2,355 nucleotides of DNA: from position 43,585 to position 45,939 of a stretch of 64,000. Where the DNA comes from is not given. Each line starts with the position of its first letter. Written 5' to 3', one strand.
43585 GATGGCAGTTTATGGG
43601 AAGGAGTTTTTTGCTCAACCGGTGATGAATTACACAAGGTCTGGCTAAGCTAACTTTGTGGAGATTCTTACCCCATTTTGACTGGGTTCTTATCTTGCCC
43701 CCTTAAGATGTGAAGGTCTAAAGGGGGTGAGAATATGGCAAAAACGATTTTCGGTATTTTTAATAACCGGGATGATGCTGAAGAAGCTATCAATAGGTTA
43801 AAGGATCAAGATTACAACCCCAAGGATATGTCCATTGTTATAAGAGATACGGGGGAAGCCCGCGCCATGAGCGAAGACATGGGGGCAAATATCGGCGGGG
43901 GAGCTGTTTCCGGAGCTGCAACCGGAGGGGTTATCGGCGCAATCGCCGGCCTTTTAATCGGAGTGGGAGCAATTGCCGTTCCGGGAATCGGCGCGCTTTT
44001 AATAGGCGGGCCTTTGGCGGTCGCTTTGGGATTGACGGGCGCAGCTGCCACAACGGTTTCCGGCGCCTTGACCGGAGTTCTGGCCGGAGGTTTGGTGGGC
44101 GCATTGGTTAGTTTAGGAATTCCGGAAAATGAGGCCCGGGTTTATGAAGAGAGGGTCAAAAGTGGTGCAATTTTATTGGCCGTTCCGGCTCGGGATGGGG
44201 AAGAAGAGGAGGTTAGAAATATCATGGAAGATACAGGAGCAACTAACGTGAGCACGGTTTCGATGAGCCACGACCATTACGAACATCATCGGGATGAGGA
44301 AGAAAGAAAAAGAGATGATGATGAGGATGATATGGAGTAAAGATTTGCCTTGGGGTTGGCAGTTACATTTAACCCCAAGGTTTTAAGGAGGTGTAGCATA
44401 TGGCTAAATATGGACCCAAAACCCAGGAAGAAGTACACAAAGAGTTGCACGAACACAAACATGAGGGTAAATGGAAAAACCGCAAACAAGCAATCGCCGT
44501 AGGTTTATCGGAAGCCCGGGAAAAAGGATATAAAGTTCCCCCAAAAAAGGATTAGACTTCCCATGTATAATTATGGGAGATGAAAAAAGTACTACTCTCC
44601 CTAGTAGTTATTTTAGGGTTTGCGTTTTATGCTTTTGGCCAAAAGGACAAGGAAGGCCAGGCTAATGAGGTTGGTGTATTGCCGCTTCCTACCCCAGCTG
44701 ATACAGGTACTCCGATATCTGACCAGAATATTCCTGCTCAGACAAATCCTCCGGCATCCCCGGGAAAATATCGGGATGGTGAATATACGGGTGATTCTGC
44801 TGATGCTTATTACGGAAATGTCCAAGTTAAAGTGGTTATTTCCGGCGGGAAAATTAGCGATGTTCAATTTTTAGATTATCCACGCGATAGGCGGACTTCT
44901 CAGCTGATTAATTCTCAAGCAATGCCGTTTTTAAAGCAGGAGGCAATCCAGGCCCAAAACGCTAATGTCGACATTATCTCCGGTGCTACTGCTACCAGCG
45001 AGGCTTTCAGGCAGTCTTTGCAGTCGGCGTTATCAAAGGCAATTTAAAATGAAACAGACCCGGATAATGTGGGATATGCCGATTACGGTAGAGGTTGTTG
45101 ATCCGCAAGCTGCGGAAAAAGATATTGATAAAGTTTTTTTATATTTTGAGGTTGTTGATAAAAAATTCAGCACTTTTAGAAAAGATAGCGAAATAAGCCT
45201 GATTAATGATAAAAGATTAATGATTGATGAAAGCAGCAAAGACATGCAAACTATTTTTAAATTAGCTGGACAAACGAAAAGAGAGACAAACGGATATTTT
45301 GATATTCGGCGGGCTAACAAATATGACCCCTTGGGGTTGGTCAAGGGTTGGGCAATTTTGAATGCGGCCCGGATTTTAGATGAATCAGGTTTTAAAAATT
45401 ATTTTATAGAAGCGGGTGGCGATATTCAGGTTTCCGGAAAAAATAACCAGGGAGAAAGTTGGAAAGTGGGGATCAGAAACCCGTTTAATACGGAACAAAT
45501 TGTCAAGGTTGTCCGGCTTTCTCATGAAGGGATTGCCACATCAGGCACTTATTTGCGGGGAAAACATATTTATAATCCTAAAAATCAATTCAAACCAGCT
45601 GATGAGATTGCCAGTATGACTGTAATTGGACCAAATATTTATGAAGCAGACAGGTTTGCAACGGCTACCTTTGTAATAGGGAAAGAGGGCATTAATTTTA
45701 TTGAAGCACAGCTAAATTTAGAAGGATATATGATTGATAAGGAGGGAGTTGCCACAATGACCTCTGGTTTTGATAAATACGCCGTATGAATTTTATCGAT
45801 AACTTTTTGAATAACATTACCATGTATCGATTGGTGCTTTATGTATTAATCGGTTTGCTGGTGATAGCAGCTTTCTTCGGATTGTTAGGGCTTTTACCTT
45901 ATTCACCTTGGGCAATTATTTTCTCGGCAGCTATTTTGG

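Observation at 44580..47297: Extracytosolic flavinylation module: secreted FMN_bind protein (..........) + ApbE + membrane FAD/NAD(P) oxidoreductase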

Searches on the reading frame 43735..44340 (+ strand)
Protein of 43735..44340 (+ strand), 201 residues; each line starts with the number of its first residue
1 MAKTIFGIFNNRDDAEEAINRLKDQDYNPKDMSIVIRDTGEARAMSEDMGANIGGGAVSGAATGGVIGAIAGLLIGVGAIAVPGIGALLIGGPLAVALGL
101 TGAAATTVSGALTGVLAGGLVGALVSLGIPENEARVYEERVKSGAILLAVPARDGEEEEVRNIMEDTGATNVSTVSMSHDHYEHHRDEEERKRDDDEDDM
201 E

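Call 3: search_protein_families(library=pfam, proteins=[window:43735-44340:+], max_evalue=0.01)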
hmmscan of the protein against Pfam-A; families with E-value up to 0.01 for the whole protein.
window:43735-44340:+ (201 aa): 2 families
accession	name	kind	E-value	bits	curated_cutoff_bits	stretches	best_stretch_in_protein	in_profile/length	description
PF11181.13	YflT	-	1.4e-13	51.6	26.2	1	6-74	3-69/99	Heat induced stress protein YflT domain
PF11821.13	ActD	-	2.9e-08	34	25.7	1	110-173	104-169/170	Alternative complex III, ActD subunit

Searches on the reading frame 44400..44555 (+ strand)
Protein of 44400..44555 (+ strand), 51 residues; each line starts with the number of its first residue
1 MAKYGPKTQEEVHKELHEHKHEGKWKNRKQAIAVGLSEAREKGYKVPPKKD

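Call 3: search_protein_families(library=pfam, proteins=[window:44400-44555:+], max_evalue=0.01)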
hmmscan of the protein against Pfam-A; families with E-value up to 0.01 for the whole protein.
window:44400-44555:+ (51 aa): 1 family
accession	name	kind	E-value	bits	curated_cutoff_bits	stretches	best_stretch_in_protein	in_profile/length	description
PF20106.4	DUF6496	-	2.8e-15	56.9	24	1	4-50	2-58/58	Family of unknown function (DUF6496)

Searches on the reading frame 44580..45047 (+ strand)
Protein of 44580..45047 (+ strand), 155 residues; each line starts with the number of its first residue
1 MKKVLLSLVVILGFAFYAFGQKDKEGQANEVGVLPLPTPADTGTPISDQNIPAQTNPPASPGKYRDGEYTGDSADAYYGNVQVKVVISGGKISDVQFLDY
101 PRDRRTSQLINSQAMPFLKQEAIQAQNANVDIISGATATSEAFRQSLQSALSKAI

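Call 3: search_protein_families(library=pfam, proteins=[window:44580-45047:+], max_evalue=0.01)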
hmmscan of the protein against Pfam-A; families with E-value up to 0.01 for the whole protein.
window:44580-45047:+ (155 aa): 1 family
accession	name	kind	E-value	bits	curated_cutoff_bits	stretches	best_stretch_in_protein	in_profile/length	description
PF04205.19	FMN_bind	-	6.4e-11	43.2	22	1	77-152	2-77/77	FMN-binding domain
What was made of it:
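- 44580..45047 (+): Gene 1: the membrane-anchored FMN_bind flavoprotein, which plays the RnfG/NqrC-like role. Residues 1-22 are the hydrophobic anchor, 23-62 a Pro/Thr-rich linker, and about 63-155 the FMN_bind domain. Pfam FMN_bind E = 6.4e-11 (call 3).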

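Call 5: search_protein_families(library=ncbifam, proteins=[window:44580-45047:+], max_evalue=0.01)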
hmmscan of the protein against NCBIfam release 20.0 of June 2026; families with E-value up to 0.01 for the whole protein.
window:44580-45047:+ (155 aa): 1 family
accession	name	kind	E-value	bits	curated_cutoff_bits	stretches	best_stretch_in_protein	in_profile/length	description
TIGR01947.1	rnfG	subfamily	0.0027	17.8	102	0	114-152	145-183/187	RnfABCDGE type electron transport complex subunit G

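Call 43: list_cluster_members(proteins=[P0001, window:44580-45047:+, window:45049-45789:+])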
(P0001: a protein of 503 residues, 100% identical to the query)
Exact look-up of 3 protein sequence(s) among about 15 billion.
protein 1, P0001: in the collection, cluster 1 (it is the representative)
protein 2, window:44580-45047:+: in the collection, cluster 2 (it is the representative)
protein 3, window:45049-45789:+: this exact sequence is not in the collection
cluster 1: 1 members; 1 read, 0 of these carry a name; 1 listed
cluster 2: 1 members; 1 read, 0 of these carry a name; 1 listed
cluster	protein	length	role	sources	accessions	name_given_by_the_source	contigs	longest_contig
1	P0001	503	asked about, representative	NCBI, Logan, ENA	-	-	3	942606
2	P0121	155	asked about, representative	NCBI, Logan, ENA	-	-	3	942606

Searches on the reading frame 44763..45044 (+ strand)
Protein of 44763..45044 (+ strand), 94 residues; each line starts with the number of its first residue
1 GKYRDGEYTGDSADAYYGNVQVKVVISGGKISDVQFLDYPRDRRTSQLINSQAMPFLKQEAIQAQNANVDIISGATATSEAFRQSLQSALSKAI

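Call 60: search_solved_structures(query=A3, max_evalue=1, show_alignments=3)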
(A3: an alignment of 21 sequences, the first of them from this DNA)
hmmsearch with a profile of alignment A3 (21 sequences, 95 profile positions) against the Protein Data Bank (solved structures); distinct sequences matched with E-value up to 1: 31.
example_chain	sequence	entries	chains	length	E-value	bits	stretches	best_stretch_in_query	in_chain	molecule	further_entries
8p2a_A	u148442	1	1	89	1.2e-21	79.8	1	7-93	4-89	FMN-binding domain-containing protein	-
6s9o_A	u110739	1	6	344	4e-13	52.5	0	18-49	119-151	designed Armadillo repeat protein with internal Lock1 fused to target peptide KRKRKLKFKR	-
5mfd_A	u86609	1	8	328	1.3e-12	50.8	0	17-44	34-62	YIIIM''6AII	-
5mfl_A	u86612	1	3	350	1.5e-12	50.6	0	18-44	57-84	(KR)5_GS10_YIIIM6AII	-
5mfm_A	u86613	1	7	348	1.6e-12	50.5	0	17-44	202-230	YIIIM6AII_GS11_(KR)5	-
5mfm_C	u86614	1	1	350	1.7e-12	50.4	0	17-44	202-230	Importin subunit alpha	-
6sa8_A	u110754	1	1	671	1.9e-12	50.3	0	18-44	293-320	ring-like DARPin-Armadillo fusion H83_D01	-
6sa7_A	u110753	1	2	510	3e-11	46.5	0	18-44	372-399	DARPin-Armadillo fusion C8long83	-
6s9l_A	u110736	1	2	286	3.8e-11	46.1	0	18-49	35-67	KR4KLSF Lock1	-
6s9m_A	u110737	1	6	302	8e-11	45.1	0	16-49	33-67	Lock2_KRKRKAKITW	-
6s9n_A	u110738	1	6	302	8e-11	45.1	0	16-49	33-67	Lock2_KRKRKAKLSF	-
5aei_A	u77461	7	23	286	1.2e-10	44.5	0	18-44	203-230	DESIGNED ARMADILLO REPEAT PROTEIN YIIIM5AII | YIIIM5AII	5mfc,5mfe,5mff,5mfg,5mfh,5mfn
4v3o_A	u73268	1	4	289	2e-10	43.8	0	17-44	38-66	YIII_M5_AII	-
4pls_A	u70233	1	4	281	3.3e-10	43.1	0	17-44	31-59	Arm00010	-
4plq_A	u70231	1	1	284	3.5e-10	43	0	17-44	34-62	Arm00011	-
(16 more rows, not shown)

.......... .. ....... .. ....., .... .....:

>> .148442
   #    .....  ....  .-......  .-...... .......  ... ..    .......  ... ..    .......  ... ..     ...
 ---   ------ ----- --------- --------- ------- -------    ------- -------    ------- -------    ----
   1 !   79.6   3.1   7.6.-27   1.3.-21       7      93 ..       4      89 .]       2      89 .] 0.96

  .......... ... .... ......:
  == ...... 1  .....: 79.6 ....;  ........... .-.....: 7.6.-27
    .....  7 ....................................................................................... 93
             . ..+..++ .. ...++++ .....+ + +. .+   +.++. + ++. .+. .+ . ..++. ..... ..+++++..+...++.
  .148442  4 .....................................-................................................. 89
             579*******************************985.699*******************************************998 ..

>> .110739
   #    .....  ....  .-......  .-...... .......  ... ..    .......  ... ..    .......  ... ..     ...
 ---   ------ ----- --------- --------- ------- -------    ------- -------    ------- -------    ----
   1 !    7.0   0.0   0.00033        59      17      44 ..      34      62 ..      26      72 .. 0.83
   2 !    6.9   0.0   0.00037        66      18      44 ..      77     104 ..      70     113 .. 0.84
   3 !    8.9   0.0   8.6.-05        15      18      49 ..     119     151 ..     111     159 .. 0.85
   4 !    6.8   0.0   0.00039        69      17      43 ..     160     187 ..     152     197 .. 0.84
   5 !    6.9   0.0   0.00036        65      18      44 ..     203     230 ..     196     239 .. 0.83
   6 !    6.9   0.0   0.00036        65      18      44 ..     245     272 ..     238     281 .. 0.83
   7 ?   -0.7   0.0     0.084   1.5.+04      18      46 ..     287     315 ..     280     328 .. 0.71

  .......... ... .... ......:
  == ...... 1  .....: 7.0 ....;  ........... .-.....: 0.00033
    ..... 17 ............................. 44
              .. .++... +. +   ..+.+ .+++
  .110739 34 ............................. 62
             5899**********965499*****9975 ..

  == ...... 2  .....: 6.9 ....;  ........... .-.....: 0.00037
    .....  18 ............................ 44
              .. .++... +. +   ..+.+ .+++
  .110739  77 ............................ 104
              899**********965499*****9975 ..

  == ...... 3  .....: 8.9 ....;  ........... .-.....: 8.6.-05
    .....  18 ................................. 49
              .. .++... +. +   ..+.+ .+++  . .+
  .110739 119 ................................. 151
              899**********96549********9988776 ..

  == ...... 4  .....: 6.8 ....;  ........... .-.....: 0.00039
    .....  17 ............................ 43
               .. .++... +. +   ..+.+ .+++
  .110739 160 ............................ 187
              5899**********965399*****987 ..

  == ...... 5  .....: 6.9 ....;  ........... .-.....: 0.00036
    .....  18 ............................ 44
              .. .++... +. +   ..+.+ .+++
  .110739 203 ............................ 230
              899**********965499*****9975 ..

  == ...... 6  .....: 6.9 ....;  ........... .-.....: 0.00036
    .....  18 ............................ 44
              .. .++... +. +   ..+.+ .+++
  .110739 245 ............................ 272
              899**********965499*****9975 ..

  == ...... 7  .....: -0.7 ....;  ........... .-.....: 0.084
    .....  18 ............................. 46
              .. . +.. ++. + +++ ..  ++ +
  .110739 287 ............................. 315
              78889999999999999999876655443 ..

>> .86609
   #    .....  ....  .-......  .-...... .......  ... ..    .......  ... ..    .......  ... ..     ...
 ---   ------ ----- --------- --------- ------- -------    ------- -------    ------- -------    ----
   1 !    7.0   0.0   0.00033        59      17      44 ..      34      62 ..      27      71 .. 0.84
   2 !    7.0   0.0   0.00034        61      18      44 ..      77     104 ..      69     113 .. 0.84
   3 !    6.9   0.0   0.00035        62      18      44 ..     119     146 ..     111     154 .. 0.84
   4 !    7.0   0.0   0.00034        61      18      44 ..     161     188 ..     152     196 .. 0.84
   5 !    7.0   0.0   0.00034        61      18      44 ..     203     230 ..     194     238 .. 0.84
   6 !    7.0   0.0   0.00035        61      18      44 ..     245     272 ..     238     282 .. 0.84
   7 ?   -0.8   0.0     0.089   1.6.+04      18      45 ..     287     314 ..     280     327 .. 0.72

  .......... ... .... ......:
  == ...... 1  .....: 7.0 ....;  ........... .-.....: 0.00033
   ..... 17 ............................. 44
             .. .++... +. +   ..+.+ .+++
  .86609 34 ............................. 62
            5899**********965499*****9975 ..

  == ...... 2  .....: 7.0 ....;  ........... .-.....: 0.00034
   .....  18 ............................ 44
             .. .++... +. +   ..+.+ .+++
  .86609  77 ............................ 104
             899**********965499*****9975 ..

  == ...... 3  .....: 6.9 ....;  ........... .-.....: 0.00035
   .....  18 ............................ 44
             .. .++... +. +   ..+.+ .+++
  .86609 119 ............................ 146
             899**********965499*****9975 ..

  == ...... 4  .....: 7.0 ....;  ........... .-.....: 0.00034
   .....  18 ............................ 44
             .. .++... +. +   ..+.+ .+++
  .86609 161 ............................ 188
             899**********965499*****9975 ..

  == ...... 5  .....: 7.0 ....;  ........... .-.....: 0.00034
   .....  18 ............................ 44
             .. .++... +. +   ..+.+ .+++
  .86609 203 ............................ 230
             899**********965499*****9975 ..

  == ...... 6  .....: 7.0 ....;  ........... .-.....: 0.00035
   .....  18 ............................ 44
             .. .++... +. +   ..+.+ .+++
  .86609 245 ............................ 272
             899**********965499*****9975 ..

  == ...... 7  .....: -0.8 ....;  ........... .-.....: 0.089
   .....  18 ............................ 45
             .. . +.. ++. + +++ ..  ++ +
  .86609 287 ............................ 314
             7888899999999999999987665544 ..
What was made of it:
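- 44580..45047 (+): A profile of the domain hits PDB 8p2a (SaFMN3-D2, experimentally flavinylated) at E = 1.2e-21 (call 60).
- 44970..44999 (+): The ApbE flavinylation motif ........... The predicted FMN-phosphoester acceptor is Thr137, codon 44988-44990. It aligns with the SGAT Thr of 8p2a (call 60).
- On ApbE substrate of the FMN_bind type (PF04205): It aligns with the flavinylated Thr region of 8p2a (call 60).
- Closest known: SaFMN3 of Streptomyces azureus. Same: The FMN_bind domain type is the same (E = 1.2e-21, Thr aligned, call 60).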

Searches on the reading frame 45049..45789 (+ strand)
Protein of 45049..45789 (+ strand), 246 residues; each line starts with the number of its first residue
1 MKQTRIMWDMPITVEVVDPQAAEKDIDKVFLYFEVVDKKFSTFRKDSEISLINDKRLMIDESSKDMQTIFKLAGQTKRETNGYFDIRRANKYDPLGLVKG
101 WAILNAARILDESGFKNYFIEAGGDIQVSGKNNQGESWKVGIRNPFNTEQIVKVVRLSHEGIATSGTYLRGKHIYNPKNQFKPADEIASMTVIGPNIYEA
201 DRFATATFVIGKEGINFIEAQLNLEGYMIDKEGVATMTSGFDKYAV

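Call 3: search_protein_families(library=pfam, proteins=[window:45049-45789:+], max_evalue=0.01)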
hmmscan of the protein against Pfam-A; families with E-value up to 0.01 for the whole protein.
window:45049-45789:+ (246 aa): 1 family
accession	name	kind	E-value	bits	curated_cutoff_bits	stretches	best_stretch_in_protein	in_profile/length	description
PF02424.20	ApbE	-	4e-39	135.2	25.6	2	94-226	128-264/266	ApbE family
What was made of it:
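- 45049..45789 (+): Gene 2: a compact ApbE-family FAD:protein FMN transferase of 246 aa. It has no export signal and lacks about 50 residues of the helical insertion domain. Pfam ApbE E = 4e-39 (call 3).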

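Call 5: search_protein_families(library=ncbifam, proteins=[window:45049-45789:+], max_evalue=0.01)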
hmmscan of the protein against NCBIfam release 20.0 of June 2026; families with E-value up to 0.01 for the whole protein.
window:45049-45789:+ (246 aa): 1 family
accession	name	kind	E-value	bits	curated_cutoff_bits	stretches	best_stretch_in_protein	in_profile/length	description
NF007774.0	PRK10461.1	equivalog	8.7e-22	77.5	498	1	99-235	188-333/351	FAD:protein FMN transferase ApbE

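Call 62: search_solved_structures(query=window:45049-45789:+, max_evalue=0.001, show_alignments=2)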
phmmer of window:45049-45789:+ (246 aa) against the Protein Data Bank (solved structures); distinct sequences matched with E-value up to 0.001: 13.
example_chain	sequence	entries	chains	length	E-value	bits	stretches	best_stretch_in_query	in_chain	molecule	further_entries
4xgw_A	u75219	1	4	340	8.1e-20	74.5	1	97-236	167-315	FAD:protein FMN transferase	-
2o18_A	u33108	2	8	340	2.4e-19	73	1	98-236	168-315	Thiamine biosynthesis lipoprotein apbE | FAD:protein FMN transferase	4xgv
4xgx_A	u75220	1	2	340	1.6e-18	70.3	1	98-236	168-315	FAD:protein FMN transferase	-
3pnd_A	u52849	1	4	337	1.6e-17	67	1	98-236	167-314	Thiamine biosynthesis lipoprotein ApbE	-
6nxi_A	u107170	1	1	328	1.9e-16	63.5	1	96-220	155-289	FAD:protein FMN transferase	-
6nxj_A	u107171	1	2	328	3.2e-15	59.5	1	96-220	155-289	FAD:protein FMN transferase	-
5mgy_H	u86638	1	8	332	1.8e-13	53.8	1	91-242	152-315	FAD:protein FMN transferase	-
7esa_A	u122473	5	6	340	3.6e-13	52.8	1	93-241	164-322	FAD:protein FMN transferase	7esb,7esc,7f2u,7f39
1vrm_A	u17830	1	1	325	3.3e-10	43.1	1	86-213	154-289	hypothetical protein TM1553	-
4xdt_A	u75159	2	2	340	5.3e-06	29.3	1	132-213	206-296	FAD:protein FMN transferase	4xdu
4ifu_A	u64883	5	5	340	9.2e-06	28.5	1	132-213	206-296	FAD:protein FMN transferase | Thiamine biosynthesis lipoprotein ApbE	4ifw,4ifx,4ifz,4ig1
7mgt_A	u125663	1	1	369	1.1e-05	28.3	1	132-213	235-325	FAD:protein FMN transferase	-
4xdr_A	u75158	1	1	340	0.00012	24.9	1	132-213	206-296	FAD:protein FMN transferase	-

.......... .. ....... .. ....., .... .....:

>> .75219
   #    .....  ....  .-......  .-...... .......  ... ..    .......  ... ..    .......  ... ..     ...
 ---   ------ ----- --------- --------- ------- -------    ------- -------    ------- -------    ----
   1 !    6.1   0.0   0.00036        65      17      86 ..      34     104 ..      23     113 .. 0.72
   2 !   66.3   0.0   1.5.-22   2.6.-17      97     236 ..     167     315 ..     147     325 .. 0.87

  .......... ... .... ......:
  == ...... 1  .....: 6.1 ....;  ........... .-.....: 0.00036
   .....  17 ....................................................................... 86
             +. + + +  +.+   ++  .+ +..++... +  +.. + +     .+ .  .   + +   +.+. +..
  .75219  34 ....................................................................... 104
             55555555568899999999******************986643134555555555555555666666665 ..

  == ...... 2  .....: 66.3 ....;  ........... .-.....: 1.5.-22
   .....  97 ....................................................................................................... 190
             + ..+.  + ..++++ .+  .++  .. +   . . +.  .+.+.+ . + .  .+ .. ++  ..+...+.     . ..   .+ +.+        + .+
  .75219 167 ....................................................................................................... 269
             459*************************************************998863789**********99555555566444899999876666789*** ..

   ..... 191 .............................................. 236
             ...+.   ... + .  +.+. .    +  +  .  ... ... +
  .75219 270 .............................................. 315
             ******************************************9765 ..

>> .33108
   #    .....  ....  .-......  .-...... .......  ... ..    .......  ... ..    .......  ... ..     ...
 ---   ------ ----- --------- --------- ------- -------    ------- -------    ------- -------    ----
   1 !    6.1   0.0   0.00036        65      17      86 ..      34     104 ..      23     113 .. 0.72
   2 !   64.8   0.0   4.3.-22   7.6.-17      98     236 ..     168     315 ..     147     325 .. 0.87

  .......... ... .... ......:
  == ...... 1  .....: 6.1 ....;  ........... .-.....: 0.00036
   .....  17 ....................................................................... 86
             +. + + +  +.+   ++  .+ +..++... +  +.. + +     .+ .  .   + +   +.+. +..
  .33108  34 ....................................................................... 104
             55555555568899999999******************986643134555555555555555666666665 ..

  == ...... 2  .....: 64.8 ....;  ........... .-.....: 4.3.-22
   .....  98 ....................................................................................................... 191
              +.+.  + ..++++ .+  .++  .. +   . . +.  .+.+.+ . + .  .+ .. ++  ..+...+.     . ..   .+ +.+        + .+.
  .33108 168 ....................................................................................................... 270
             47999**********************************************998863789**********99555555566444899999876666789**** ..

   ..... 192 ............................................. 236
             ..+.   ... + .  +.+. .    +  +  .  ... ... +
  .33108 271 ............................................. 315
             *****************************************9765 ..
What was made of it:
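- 45049..45789 (+): The best PDB hit is E. coli ApbE 4xgw at E = 8e-20, where query 86-97 spans chain 104-167 (call 62).
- On ApbE FAD:protein FMN transferase (PF02424): In the alignment to E. coli ApbE 4xgw, HIYNP pairs with HVIDP and EADRFAT with EADAWDT (call 62).
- Closest known: Cytoplasmic ApbE of Klebsiella pneumoniae. Different: Gene 2 also has a deletion of about 50 residues in the helical domain (call 62).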
